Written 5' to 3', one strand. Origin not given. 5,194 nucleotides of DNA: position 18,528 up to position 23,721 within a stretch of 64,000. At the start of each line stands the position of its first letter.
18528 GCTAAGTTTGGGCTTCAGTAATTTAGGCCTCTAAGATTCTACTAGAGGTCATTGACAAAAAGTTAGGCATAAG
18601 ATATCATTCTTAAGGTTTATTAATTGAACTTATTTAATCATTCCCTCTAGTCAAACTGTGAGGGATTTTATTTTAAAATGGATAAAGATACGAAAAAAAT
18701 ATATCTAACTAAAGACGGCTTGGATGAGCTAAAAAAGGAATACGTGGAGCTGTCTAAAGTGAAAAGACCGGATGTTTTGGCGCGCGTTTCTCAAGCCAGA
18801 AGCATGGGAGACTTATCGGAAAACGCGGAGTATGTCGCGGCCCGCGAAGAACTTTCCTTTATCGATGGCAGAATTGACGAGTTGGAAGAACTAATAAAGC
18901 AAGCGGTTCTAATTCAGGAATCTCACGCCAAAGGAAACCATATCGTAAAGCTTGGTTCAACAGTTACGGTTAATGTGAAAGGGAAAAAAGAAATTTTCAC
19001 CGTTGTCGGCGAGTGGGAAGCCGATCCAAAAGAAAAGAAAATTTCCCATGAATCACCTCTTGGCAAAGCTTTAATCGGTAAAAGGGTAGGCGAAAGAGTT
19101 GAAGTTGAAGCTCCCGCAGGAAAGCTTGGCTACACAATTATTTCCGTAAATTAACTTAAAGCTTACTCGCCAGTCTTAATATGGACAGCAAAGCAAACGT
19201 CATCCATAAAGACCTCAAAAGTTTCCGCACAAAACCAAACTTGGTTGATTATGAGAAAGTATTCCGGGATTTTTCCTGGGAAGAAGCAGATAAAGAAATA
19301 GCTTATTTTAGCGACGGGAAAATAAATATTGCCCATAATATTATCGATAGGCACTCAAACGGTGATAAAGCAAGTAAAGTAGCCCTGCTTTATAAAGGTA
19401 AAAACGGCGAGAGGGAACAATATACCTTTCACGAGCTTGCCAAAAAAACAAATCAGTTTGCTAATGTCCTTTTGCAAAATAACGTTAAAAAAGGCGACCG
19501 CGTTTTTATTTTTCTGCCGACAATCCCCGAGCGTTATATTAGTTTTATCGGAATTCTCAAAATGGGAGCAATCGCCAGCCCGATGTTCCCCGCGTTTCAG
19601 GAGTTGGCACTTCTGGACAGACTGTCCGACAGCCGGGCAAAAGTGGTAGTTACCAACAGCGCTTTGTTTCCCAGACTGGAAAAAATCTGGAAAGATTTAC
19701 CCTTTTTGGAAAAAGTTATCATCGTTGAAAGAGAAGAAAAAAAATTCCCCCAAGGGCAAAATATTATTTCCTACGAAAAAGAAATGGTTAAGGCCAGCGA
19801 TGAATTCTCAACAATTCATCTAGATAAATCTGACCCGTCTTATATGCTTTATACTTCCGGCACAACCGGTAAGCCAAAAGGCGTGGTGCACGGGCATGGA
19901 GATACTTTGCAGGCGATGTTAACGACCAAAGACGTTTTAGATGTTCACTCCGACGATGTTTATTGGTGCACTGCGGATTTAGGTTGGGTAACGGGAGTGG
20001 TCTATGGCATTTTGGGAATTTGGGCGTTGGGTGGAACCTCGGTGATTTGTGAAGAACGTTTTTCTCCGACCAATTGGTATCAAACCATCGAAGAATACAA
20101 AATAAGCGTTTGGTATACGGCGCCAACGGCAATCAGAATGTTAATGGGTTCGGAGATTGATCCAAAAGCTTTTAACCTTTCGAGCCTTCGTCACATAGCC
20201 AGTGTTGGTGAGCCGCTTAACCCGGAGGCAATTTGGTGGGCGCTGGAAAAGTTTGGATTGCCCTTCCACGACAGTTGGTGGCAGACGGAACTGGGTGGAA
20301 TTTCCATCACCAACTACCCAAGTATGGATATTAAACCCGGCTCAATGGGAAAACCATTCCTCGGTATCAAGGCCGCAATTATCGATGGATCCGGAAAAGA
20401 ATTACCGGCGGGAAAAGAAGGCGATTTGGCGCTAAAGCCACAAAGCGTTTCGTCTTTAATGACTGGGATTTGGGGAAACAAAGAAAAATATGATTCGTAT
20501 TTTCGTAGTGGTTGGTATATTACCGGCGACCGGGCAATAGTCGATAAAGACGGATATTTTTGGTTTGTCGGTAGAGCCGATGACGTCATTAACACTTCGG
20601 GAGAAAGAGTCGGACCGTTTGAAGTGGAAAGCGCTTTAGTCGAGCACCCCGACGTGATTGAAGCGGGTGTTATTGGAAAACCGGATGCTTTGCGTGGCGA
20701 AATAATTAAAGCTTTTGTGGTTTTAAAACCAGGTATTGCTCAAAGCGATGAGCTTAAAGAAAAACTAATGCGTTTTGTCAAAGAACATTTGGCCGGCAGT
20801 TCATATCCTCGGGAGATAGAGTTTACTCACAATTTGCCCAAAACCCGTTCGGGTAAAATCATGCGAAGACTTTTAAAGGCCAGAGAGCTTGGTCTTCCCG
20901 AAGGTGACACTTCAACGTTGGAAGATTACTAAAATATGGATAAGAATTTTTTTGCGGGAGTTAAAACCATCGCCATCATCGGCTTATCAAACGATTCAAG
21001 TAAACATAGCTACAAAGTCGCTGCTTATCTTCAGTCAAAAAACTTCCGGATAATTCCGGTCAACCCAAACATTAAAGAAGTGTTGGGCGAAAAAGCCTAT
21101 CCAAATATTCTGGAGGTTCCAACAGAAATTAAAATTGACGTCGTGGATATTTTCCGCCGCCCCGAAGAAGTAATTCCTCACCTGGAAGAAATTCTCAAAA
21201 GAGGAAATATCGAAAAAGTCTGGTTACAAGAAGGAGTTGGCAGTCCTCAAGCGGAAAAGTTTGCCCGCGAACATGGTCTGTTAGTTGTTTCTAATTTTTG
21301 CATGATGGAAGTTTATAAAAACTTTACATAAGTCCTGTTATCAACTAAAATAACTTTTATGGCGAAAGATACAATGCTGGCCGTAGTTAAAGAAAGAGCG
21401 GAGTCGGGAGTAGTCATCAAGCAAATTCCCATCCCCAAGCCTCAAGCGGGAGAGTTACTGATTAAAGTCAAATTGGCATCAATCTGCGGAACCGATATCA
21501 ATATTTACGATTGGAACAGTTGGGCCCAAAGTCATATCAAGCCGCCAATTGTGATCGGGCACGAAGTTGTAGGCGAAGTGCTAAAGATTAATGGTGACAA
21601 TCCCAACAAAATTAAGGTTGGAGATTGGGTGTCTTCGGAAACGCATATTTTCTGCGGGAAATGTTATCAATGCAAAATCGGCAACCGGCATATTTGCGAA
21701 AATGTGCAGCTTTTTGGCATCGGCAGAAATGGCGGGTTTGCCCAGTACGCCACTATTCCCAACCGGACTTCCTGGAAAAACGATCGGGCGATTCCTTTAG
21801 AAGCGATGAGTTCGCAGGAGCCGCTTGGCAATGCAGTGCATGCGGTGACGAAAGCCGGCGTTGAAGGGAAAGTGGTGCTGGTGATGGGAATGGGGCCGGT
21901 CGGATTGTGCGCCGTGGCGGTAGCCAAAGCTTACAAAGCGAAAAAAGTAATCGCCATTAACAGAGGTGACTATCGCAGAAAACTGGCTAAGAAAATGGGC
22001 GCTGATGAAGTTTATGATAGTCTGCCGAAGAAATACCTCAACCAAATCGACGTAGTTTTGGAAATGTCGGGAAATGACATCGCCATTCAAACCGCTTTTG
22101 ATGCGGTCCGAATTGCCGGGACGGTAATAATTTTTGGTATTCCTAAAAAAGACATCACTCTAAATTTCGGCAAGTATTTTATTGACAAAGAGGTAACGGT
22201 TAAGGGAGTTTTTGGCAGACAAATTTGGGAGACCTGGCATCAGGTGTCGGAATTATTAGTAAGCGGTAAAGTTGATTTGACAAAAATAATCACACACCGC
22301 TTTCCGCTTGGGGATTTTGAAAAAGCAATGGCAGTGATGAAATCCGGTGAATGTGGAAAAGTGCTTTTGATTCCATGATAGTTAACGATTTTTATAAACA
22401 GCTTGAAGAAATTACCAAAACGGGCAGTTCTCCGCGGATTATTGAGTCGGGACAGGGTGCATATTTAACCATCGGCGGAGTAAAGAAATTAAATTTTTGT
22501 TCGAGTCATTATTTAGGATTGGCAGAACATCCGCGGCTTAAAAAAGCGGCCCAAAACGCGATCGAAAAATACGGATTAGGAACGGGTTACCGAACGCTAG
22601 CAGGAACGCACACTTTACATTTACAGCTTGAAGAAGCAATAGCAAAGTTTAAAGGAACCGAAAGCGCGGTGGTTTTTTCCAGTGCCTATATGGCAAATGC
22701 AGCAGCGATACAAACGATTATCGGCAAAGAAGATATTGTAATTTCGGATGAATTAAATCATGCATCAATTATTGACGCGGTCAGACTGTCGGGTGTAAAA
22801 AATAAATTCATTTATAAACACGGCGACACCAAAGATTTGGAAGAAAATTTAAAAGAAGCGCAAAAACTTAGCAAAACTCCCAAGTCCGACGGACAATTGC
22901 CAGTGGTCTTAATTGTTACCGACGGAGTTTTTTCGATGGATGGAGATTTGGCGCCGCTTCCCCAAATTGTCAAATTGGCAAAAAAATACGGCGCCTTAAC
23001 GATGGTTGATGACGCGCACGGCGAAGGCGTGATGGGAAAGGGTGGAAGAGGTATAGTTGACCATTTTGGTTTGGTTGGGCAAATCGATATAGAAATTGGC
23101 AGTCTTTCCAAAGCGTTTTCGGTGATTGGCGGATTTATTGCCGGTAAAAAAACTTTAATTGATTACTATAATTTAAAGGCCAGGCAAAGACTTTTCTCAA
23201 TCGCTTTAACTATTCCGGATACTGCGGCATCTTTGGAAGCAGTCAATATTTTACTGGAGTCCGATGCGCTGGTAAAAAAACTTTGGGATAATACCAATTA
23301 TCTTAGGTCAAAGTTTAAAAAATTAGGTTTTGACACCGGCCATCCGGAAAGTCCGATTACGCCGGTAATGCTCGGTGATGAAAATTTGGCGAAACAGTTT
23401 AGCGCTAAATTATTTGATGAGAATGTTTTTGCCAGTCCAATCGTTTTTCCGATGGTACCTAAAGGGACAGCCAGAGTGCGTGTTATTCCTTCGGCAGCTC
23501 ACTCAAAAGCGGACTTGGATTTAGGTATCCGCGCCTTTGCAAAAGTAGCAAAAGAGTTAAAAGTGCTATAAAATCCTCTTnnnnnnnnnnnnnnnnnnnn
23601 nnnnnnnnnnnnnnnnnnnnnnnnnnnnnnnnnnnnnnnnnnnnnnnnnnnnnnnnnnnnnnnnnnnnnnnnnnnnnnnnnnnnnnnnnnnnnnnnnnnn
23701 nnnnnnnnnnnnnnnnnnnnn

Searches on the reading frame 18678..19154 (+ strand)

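Call 8: search_protein_families(library=pfam, proteins=[window:18678-19154:+])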
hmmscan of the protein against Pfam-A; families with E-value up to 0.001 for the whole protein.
window:18678-19154:+ (158 aa): 2 families
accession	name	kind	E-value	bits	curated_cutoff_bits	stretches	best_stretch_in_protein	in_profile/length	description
PF03449.20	GreA_GreB_N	-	2.1e-25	89.1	24.5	1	8-77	1-70/71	Transcription elongation factor, N-terminal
PF01272.25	GreA_GreB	-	9.4e-25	86.8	26.9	1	88-158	4-76/77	Transcription elongation factor, GreA/GreB, C-term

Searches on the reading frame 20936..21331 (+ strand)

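Call 34: search_protein_families(library=pfam, proteins=[window:20936-21331:+])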
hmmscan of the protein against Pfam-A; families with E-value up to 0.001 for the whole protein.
window:20936-21331:+ (131 aa): 2 families
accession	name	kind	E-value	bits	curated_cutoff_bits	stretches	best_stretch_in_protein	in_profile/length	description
PF13380.12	CoA_binding_2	-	1.9e-36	125.5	22.8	1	10-124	1-112/116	CoA binding domain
PF02629.25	CoA_binding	-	2.2e-05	25.6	22.3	1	11-96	5-92/97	CoA binding domain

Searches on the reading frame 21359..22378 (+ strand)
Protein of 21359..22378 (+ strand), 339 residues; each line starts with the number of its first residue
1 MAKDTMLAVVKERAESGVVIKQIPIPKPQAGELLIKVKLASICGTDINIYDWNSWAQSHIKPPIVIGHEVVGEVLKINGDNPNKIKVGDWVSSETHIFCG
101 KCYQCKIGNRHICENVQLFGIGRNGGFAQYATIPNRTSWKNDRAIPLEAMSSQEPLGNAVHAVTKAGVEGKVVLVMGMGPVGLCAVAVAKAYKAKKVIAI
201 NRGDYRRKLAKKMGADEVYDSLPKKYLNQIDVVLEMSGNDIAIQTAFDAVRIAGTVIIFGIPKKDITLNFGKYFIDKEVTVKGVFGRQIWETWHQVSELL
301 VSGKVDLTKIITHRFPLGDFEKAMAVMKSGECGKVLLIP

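Call 34: search_protein_families(library=pfam, proteins=[window:21359-22378:+])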
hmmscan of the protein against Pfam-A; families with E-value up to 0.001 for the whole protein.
window:21359-22378:+ (339 aa): 5 families
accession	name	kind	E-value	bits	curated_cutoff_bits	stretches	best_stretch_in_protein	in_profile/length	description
PF00107.32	ADH_zinc_N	-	6.5e-26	91.2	31.8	1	180-301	1-128/129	Zinc-binding dehydrogenase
PF08240.17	ADH_N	-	2.8e-25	89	23.5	1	30-138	2-99/104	Alcohol dehydrogenase GroES-like domain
PF16912.11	Glu_dehyd_C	-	2.2e-10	40.8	34.9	1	161-325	22-199/211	Glucose dehydrogenase C-terminus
PF13602.12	ADH_zinc_N_2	-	2e-06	29.2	27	1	213-336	1-133/134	Zinc-binding dehydrogenase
PF01262.27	AlaDh_PNT_C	-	0.00068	19.6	23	0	157-233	15-87/214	Alanine dehydrogenase/PNT, C-terminal domain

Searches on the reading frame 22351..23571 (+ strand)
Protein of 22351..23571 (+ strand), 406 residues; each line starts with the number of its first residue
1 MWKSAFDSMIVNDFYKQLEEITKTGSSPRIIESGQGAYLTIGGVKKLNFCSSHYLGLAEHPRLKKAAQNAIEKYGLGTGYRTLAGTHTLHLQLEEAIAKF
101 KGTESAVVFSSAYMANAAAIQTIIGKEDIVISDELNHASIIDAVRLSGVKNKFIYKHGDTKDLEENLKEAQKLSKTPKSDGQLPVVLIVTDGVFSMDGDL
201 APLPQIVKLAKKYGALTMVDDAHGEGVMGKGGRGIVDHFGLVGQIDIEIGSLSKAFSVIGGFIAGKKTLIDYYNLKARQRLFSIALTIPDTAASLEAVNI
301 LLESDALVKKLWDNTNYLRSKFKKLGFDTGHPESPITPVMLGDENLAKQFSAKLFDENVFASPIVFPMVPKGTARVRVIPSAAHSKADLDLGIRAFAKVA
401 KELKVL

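Call 34: search_protein_families(library=pfam, proteins=[window:22351-23571:+])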
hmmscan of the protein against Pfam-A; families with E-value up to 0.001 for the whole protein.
window:22351-23571:+ (406 aa): 6 families
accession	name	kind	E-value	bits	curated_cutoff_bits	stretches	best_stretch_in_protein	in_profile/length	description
PF00155.27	Aminotran_1_2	-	2.8e-55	188.4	19.7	1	45-395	2-360/361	Aminotransferase class I and II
PF01041.23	DegT_DnrJ_EryC1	-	8e-06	25.7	19.8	1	91-231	27-156/360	DegT/DnrJ/EryC1/StrS aminotransferase family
PF01276.26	OKR_DC_1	-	3.2e-05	23.3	27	1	93-224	71-207/417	Orn/Lys/Arg decarboxylase, major domain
PF01212.27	Beta_elim_lyase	-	5.4e-05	23.1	27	1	90-273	34-219/288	Beta-eliminating lyase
PF01053.26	Cys_Met_Meta_PP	-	5.6e-05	22.3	27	1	91-228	55-181/381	Cys/Met metabolism PLP-dependent enzyme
PF00266.25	Aminotran_5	-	0.00019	21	21.5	1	87-223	42-178/371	Aminotransferase class-V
